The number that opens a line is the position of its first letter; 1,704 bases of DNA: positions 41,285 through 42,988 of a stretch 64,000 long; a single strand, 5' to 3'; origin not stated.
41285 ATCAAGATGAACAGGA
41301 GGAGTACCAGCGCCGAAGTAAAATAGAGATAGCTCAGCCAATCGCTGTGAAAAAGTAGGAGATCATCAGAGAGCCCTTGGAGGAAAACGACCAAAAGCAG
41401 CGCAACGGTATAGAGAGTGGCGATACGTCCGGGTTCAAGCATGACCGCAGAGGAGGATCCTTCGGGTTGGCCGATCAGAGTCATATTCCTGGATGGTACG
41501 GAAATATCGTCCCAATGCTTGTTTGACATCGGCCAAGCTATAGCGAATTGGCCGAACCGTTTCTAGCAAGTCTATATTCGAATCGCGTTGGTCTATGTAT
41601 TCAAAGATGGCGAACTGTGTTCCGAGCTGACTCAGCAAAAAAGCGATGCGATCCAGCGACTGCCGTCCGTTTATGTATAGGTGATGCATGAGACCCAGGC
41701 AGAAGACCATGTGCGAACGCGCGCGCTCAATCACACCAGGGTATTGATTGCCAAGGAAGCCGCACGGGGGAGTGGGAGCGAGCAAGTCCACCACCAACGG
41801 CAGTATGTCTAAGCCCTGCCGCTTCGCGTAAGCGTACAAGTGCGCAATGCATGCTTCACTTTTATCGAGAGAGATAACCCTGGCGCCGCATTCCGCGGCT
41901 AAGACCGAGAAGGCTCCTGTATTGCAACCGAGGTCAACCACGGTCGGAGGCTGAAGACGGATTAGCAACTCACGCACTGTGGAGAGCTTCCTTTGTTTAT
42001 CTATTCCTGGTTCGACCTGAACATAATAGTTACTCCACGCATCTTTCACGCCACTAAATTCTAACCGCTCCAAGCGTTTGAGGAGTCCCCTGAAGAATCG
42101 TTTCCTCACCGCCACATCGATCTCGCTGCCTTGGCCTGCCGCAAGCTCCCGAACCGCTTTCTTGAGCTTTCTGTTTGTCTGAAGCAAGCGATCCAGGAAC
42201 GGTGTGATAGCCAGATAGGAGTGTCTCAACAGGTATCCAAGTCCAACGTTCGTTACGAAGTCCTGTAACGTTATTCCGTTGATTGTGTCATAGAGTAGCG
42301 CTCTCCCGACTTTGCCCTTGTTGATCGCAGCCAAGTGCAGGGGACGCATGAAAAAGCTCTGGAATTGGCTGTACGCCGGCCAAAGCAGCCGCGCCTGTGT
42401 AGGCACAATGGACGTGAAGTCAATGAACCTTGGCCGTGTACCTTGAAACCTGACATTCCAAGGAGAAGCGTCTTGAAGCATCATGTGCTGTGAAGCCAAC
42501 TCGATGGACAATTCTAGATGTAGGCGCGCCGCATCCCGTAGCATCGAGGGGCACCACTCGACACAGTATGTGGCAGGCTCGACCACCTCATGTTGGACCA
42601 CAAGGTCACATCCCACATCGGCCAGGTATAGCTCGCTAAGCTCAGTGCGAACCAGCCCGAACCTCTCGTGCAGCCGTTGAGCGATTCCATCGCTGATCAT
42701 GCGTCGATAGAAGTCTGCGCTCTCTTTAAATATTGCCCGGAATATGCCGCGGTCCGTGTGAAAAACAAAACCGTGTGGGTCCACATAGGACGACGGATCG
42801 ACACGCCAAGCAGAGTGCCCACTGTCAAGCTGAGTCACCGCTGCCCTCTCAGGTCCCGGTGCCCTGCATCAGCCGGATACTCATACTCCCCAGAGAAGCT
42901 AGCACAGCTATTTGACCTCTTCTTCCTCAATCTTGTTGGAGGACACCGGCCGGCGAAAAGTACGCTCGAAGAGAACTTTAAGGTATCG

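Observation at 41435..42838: Kinase-like + methyltransferase fusion: candidate chain terminator with a domain order unlike WbdD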

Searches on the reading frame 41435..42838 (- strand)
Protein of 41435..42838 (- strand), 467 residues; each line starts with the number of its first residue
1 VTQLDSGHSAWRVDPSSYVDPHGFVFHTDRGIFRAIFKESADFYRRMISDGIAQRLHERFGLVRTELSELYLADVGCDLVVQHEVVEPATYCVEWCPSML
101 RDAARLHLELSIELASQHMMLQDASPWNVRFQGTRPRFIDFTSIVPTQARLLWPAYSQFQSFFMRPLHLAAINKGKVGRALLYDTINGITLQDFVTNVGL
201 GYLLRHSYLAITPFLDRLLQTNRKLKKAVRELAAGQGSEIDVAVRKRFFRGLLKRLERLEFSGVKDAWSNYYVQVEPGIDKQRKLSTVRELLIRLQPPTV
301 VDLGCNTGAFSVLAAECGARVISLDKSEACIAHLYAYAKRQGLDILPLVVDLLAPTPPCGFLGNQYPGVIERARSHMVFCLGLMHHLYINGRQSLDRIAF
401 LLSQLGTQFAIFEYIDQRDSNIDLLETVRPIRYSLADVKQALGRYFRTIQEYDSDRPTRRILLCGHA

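Call 3: search_protein_families(library=pfam, proteins=[window:41435-42838:-], max_evalue=1)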
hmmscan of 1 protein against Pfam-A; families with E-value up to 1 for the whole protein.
window:41435-42838:- (467 aa): 8 families
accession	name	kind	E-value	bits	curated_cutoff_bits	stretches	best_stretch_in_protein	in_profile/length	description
PF13649.12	Methyltransf_25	-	1.5e-05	26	27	1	300-354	1-57/97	Methyltransferase domain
PF13489.12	Methyltransf_23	-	0.0001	22.6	27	1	292-334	16-60/164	Methyltransferase domain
PF03848.20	TehB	-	0.0011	18.9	20.4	1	286-351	20-86/193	Tellurite resistance protein TehB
PF08242.18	Methyltransf_12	-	0.0015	19.7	30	1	301-404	1-94/98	Methyltransferase domain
PF08241.18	Methyltransf_11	-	0.0019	19.2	21.2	1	301-343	1-43/95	Methyltransferase domain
PF13847.12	Methyltransf_31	-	0.0034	17.5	27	1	299-343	6-53/145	Methyltransferase domain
PF01728.25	FtsJ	-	0.03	14.7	24.1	1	298-328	23-55/181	FtsJ-like methyltransferase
PF08003.17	Methyltransf_9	-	0.17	11.3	23.8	1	265-344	84-164/315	Protein of unknown function (DUF1698)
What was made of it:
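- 41438..42055 (-): Class I SAM-dependent methyltransferase domain, residues about 262-467. Pfam near-threshold hits (call 3).
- On Class I SAM-dependent methyltransferase: Pfam scores fall just below the gathering cut-off (call 3).
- Checked: Pfam methyltransferase models hit residues 300-354 just under their cut-offs (Methyltransf_25: E 1.5e-5, 26 bits against a cut-off of 27; call 3).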

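Call 4: search_protein_families(library=ncbifam, proteins=[window:41435-42838:-], max_evalue=1)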
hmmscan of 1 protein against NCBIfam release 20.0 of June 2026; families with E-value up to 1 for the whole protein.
window:41435-42838:- (467 aa): 20 families
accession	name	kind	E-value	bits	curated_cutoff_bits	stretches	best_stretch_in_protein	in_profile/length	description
TIGR00477.1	tehB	equivalog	7.8e-06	25.4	219.5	1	285-353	62-130/238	tellurite resistance methyltransferase TehB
NF043040.1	corrin_prot_MT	hypoth_equivalog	3.7e-05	23.3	180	1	298-342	43-87/216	corrinoid protein-associated methyltransferase CpaM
NF041255.1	mycofact_MftM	equivalog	4e-05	23.1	200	1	256-351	97-194/289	mycofactocin oligosaccharide methyltransferase MftM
NF008405.0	PRK11207.1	equivalog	0.00025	20.6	218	1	283-346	17-80/198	tellurite resistance methyltransferase TehB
TIGR04290.1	meth_Rta_06860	hypoth_equivalog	0.00041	19.9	300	1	295-344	48-98/226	TIGR04290 family methyltransferase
NF008992.0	PRK12335.1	equivalog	0.00048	19.4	303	1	283-351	109-177/289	SAM-dependent methyltransferase TehB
TIGR02021.1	BchM-ChlM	equivalog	0.00069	19.1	158.9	1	295-334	53-92/218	magnesium protoporphyrin IX methyltransferase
TIGR01983.1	UbiG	equivalog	0.0023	17.3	102.95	1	294-344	47-97/228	bifunctional 2-polyprenyl-6-hydroxyphenol methylase/3-demethylubiquinol 3-O-methyltransferase UbiG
NF041820.1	daptide_MTase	equivalog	0.0029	17.1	175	1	289-338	27-78/243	daptide-type RiPP biosynthesis methyltransferase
NF045649.1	2X_seleno_MduS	exception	0.0089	15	380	1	298-352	43-99/338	methyltransferase domain-containing selenoprotein MduS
NF001785.0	PRK00517.2-2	equivalog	0.029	13.5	188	1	294-332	143-182/282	50S ribosomal protein L11 methyltransferase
NF001786.0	PRK00517.2-4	equivalog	0.055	12.6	327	1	298-336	145-183/277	50S ribosomal protein L11 methyltransferase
NF045667.1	MTase_DVU1556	equivalog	0.057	12.9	155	1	298-333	24-60/213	DVU_1556 family methyltransferase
NF010703.0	PRK14103.1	equivalog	0.073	12.5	320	1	295-360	28-91/256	trans-aconitate 2-methyltransferase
TIGR00452.1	TIGR00452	equivalog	0.1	11.4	275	1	280-355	101-180/316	tRNA 5-methoxyuridine(34)/uridine 5-oxyacetic acid(34) synthase CmoB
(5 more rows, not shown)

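Call 7: search_solved_structures(query=window:41435-42838:-, max_evalue=10, show_alignments=2)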
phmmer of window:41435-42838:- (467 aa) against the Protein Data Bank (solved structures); distinct sequences matched with E-value up to 10: 48.
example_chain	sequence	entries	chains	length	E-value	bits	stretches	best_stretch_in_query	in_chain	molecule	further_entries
4ax8_A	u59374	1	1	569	1.3e-05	27.3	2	114-175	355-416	WBDD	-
4azs_A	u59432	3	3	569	1.3e-05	27.3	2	114-175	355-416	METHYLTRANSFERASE WBDD | WBDD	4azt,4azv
4azw_A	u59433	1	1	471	1.5e-05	27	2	120-175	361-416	WBDD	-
4uw0_A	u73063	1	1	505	1.8e-05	26.7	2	120-175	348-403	WBDD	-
7wzg_A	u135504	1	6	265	0.0017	20.3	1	296-332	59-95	Cypemycin N-terminal methyltransferase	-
1ve3_A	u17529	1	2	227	0.0071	18.2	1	283-345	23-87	hypothetical protein PH0226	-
5jo9_A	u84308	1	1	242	0.0093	17.8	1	310-373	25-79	Ribitol 2-dehydrogenase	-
9sot_A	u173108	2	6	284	0.026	16.3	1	300-336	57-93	Class I SAM-dependent methyltransferase | Methyltransferase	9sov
2i6g_A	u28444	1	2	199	0.036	15.9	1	295-351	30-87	Putative methyltransferase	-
1f3l_A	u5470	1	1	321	0.051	15.4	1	297-330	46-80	PROTEIN ARGININE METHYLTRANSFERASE PRMT3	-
6dnz_A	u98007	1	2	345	0.059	15.2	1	266-331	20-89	Arginine N-methyltransferase, putative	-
2fyt_A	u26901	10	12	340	0.13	14.1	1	297-330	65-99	Protein arginine N-methyltransferase 3 | PRMT3 protein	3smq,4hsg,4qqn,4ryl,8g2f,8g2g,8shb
3g5l_A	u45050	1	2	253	0.17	13.7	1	287-332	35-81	Putative S-adenosylmethionine dependent methyltransferase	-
29st_A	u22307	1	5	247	0.24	13.1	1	283-344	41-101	Methyltransferase family protein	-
3bkw_A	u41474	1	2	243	0.25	13.1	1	278-342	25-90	S-adenosylmethionine dependent methyltransferase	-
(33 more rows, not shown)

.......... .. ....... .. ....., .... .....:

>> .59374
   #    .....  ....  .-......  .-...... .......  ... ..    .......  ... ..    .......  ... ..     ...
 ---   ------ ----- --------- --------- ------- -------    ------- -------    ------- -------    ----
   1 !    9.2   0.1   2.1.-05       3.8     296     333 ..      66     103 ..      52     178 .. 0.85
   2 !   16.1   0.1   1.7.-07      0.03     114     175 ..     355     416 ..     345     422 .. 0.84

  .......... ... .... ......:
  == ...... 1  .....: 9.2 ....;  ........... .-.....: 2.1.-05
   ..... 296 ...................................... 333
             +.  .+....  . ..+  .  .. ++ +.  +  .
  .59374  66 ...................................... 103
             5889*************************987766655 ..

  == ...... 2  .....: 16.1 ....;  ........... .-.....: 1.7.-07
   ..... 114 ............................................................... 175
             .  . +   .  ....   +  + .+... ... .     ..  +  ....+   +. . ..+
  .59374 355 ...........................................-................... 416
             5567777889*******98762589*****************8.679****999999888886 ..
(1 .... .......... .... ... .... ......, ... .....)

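Call 8: find_homologous_proteins(query=window:41435-42838:-)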
Query window:41435-42838:- (467 aa): 145 proteins with E <= 0.001 among 8000 candidates; the best 120 are listed.
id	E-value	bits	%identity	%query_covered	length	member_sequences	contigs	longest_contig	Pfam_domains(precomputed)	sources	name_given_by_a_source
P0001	0.0e+0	1070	100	100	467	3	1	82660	PF13649.13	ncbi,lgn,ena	-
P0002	3.3e-173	595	57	97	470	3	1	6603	PF13489.13,PF13649.13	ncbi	-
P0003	1.6e-148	513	51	97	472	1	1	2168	PF13489.13,PF13649.13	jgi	jgi:SAM-dependent methyltransferase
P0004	4.8e-147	508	51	97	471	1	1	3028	PF13489.13,PF13649.13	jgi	jgi:SAM-dependent methyltransferase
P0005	1.3e-144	500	51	97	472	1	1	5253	PF13489.13,PF13649.13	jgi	jgi:hypothetical protein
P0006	9.1e-144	498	48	99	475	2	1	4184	PF13649.13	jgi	-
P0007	1.4e-142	494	50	97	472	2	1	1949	PF13489.13,PF13649.13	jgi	jgi:SAM-dependent methyltransferase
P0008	1.1e-141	491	51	97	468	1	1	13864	PF13489.13,PF13649.13,PF08242.19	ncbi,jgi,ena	-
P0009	1.7e-141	490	49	97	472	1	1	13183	PF13489.13,PF13649.13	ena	-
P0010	1.2e-140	487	50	97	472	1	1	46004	PF13489.13,PF13649.13,PF08242.19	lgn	-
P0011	5.3e-140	485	48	96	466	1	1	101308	PF13489.13,PF13649.13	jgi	jgi:SAM-dependent methyltransferase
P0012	5.4e-140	485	50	97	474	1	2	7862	PF13489.13,PF13649.13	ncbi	-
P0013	1.4e-139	484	51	97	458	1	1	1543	PF13489.13,PF13649.13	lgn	-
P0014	2.0e-139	483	51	96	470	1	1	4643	PF13489.13,PF13649.13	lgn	-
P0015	1.3e-138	481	49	97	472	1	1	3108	PF13489.13,PF13649.13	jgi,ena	-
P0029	4.9e-135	469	50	96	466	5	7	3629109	PF13489.13,PF13649.13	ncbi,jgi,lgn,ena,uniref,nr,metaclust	ncbi:MAG: class I SAM-dependent methyltransferase [Pseudodesulfovibrio sp.]|uniref:Methyltransferase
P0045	9.6e-132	458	48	97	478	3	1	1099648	PF13489.13,PF13649.13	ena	-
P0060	6.6e-128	445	45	97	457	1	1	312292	PF13489.13,PF13649.13,PF08242.19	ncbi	-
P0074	1.9e-125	437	48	96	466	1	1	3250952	PF13489.13,PF13649.13,PF08242.19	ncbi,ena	-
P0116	1.5e-114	401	43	97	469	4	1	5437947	PF13489.13,PF13649.13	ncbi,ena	-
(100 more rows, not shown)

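Call 9: find_encoding_contigs(protein=P0001, flank=10000, max_places=3)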
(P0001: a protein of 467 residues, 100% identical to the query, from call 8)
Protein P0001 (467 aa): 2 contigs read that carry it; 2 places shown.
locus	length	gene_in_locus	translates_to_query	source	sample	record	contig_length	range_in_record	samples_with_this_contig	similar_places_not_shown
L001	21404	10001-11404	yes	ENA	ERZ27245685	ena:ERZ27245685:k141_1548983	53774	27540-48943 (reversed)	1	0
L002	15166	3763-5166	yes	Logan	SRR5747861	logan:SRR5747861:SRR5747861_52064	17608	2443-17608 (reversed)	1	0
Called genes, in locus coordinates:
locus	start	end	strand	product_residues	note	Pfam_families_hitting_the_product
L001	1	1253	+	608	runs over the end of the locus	PF23914:TPR_CcmH_CycH (weak), PF13431:TPR_17 (weak), PF13371:TPR_9 (weak), PF13432:TPR_16 (weak), PF14559:TPR_19, PF13432:TPR_16 (weak), PF13432:TPR_16, PF13432:TPR_16, +23 more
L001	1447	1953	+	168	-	PF07963:N_methyl, PF14245:Pilin_PilA (weak)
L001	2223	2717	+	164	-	PF07963:N_methyl, PF14245:Pilin_PilA (weak)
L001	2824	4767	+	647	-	PF04932:Wzy_C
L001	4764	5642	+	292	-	-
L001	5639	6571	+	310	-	PF00005:ABC_tran, PF13304:AAA_21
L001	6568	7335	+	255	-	PF12679:ABC2_membrane_2, PF10920:DUF2705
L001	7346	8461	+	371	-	PF02350:Epimerase_2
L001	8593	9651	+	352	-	PF01073:3Beta_HSD, PF01370:Epimerase, PF02719:Polysacc_synt_2, PF04321:RmlD_sub_bind, PF07993:NAD_binding_4, PF16363:GDP_Man_Dehyd, PF13460:NAD_binding_10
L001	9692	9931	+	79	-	-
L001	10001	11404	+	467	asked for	PF13649:Methyltransf_25 (faint)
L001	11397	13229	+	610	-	PF00884:Sulfatase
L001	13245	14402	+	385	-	PF01041:DegT_DnrJ_EryC1, PF00155:Aminotran_1_2 (weak)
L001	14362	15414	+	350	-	PF01209:Ubie_methyltran, PF13489:Methyltransf_23, PF08241:Methyltransf_11, PF08242:Methyltransf_12, PF13649:Methyltransf_25, PF13847:Methyltransf_31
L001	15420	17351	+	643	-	PF13522:GATase_6, PF13537:GATase_7, PF00733:Asn_synthase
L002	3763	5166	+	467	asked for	PF13649:Methyltransf_25 (faint)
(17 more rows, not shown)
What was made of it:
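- Checked: It is 100% identical to a gene called independently on public contigs (P0001; calls 8, 9).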

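Call 11: search_solved_structures(query=A1, max_evalue=1, show_alignments=2)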
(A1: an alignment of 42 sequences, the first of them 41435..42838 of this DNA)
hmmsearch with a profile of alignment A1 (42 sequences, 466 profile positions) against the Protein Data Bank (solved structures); distinct sequences matched with E-value up to 1: 134 (the best 60 are shown).
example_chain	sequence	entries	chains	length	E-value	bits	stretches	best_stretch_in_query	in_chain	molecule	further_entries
4azw_A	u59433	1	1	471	7.8e-11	44.7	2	295-333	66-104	WBDD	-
4uw0_A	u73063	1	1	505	1.2e-10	44.2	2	295-333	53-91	WBDD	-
4ax8_A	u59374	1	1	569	1.6e-10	43.7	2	295-333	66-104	WBDD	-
4azs_A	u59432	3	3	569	1.9e-10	43.4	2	295-333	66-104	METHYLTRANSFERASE WBDD | WBDD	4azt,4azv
7wzg_A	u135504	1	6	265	4.6e-06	29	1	294-336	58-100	Cypemycin N-terminal methyltransferase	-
3g5l_A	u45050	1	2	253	1.1e-05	27.7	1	278-332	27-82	Putative S-adenosylmethionine dependent methyltransferase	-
1f3l_A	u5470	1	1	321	1.2e-05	27.6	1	293-328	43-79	PROTEIN ARGININE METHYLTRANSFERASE PRMT3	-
1ve3_A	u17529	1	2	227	3e-05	26.3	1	271-351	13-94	hypothetical protein PH0226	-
6mro_A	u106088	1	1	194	3.5e-05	26.1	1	267-353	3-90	methyl transferase from Methanosarcina acetivorans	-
5wp5_A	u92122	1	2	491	8.1e-05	24.9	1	279-353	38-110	Phosphomethylethanolamine N-methyltransferase 2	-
3m70_A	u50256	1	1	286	8.8e-05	24.8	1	284-351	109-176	Tellurite resistance protein tehB homolog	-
8gdu_A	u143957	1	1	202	9.5e-05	24.7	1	267-353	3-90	Methyltransferase domain-containing protein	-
6dnz_A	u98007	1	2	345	0.00013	24.2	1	295-331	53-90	Arginine N-methyltransferase, putative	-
5z9o_A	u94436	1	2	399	0.00015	24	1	238-330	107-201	Cyclopropane-fatty-acyl-phospholipid synthase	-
2fyt_A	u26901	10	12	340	0.00019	23.6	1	294-328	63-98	Protein arginine N-methyltransferase 3 | PRMT3 protein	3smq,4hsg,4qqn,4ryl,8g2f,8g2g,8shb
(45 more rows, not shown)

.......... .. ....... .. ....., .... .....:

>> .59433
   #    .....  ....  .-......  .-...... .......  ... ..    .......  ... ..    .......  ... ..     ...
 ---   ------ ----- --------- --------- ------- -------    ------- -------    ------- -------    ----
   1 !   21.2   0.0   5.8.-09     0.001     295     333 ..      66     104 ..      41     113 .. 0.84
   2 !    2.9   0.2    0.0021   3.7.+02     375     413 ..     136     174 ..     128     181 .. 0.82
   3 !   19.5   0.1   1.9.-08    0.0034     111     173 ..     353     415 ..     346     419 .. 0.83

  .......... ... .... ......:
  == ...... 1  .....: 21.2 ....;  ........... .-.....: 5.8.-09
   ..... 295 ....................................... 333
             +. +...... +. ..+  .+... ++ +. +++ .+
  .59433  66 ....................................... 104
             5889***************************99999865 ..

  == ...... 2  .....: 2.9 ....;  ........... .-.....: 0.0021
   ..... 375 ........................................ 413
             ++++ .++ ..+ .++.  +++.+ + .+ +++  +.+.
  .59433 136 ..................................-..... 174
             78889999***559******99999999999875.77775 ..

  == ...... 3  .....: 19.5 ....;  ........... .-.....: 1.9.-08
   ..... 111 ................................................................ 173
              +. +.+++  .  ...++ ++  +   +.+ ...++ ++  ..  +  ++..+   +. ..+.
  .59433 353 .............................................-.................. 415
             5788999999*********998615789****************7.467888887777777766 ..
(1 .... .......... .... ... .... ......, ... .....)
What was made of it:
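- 41915..41941 (-): SAM-binding motif I, V300-V-D302-L-G304-C-N306-T-G308. The motif aligns with WbdD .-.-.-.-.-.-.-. (calls 7, 11).
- Checked: HMMER aligns this stretch to the WbdD catalytic loop and DFG motif (single sequence E 1.3e-5, call 7; family profile E 7.8e-11, call 11).
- It matches both domains (E 1.3e-5 for the single sequence, 7.8e-11 for the profile; calls 7, 11).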

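Call 17: find_encoding_contigs(protein=P0029, flank=10000, max_places=1)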
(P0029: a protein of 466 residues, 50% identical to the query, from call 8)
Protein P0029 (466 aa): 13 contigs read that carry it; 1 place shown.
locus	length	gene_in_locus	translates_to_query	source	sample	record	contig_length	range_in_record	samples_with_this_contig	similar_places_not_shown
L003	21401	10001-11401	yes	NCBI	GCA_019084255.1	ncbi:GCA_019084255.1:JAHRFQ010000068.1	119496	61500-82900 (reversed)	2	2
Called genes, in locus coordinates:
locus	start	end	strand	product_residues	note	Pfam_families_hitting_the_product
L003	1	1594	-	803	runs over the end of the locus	PF02574:S-methyl_trans, PF00809:Pterin_bind, PF02607:B12-binding_2, PF02310:B12-binding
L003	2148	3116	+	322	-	PF00140:Sigma70_r1_2, PF04542:Sigma70_r2, PF04539:Sigma70_r3 (weak), PF04545:Sigma70_r4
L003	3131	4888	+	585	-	PF23914:TPR_CcmH_CycH (faint), PF14561:TPR_20 (faint), PF07719:TPR_2 (faint), PF13174:TPR_6 (faint), PF13428:TPR_14 (faint), PF14559:TPR_19 (faint), PF13429:TPR_15 (faint), PF13432:TPR_16 (weak), +4 more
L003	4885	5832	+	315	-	-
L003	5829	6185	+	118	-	-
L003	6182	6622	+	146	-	PF02502:LacAB_rpiB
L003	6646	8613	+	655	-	PF00456:Transketolase_N, PF02779:Transket_pyr, PF02780:Transketolase_C, PF22613:Transketolase_C_1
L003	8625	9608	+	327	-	PF03320:FBPase_glpX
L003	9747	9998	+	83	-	-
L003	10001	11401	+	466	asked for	PF13489:Methyltransf_23 (faint), PF13649:Methyltransf_25 (weak)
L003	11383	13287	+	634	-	PF00884:Sulfatase (weak)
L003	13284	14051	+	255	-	-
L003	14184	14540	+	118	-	PF07238:PilZ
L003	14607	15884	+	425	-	PF01029:NusB, PF01189:Methyltr_RsmB-F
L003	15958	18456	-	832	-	PF00403:HMA, PF00122:E1-E2_ATPase, PF00702:Hydrolase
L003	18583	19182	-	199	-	PF01583:APS_kinase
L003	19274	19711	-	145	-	-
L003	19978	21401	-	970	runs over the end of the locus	PF00270:DEAD, PF00271:Helicase_C, PF09369:MZB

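Call 18: find_encoding_contigs(protein=P0116, flank=10000, max_places=1)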
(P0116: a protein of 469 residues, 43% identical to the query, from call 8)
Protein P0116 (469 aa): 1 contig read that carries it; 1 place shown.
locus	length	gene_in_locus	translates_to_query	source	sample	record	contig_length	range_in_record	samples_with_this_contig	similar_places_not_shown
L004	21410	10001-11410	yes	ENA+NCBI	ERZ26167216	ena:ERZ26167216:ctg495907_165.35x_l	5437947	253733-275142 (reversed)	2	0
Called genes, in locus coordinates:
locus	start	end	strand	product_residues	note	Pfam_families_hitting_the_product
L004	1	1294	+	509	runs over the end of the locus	PF13701:DDE_Tnp_1_4, PF01609:DDE_Tnp_1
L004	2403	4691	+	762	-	PF00515:TPR_1 (faint), PF07719:TPR_2 (faint), PF13414:TPR_11 (faint), PF13432:TPR_16 (faint), PF14559:TPR_19 (faint), PF13431:TPR_17 (faint)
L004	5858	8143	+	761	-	PF13414:TPR_11 (faint), PF13431:TPR_17 (faint)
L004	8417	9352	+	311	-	-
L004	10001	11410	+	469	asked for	PF13489:Methyltransf_23 (weak), PF13649:Methyltransf_25 (weak)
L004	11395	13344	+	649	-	PF00884:Sulfatase (weak)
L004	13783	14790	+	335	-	PF01408:GFO_IDH_MocA, PF02894:GFO_IDH_MocA_C, PF22725:GFO_IDH_MocA_C3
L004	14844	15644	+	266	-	PF00456:Transketolase_N, PF09364:XFP_N (faint), PF13292:DXP_synthase_N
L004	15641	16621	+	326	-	PF02779:Transket_pyr, PF02780:Transketolase_C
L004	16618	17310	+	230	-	PF00535:Glycos_transf_2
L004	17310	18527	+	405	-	PF16261:DUF4915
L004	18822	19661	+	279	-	PF13469:Sulfotransfer_3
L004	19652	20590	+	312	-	PF01073:3Beta_HSD, PF01370:Epimerase, PF02719:Polysacc_synt_2, PF04321:RmlD_sub_bind, PF07993:NAD_binding_4 (faint), PF16363:GDP_Man_Dehyd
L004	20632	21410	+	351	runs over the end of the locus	PF13489:Methyltransf_23, PF08241:Methyltransf_11, PF08242:Methyltransf_12, PF13649:Methyltransf_25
